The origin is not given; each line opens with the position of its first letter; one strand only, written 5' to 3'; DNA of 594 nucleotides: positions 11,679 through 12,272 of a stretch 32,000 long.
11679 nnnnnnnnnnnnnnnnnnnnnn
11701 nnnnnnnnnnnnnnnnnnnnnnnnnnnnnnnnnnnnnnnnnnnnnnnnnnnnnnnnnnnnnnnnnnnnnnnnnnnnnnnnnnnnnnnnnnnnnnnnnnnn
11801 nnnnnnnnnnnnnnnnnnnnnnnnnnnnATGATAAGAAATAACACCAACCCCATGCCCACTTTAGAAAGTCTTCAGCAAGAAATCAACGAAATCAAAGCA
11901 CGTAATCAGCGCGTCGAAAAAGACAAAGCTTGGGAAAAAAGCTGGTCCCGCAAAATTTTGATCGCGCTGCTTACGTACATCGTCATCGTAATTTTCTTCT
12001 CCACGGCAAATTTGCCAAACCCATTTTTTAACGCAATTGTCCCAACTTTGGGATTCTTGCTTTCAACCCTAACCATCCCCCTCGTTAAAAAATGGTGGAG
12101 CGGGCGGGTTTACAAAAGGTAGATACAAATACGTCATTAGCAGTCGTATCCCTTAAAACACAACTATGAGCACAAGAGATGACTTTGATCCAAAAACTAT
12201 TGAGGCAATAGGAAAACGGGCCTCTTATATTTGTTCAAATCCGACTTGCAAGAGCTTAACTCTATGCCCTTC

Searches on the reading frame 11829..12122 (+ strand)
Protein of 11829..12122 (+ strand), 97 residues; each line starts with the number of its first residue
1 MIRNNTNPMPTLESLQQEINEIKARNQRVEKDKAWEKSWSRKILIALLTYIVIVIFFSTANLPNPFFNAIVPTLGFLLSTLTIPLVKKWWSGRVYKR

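Call 3: search_protein_families(library=pfam, proteins=[window:11829-12122:+], max_evalue=1)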
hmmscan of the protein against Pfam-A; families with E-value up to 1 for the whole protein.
window:11829-12122:+ (97 aa): 4 families
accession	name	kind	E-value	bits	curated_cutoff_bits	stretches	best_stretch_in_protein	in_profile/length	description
PF06365.17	CD34_antigen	-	0.094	13.1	26.3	1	12-57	76-120/204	CD34/Podocalyxin family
PF19753.4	DUF6240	-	0.19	11.5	26.6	1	1-31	190-215/276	Family of unknown function (DUF6240)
PF07331.16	TctB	-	0.21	12.2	29.1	1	30-90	55-111/137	Tripartite tricarboxylate transporter TctB family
PF10930.13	DUF2737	-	0.57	10.6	25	1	1-33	16-53/53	Protein of unknown function (DUF2737)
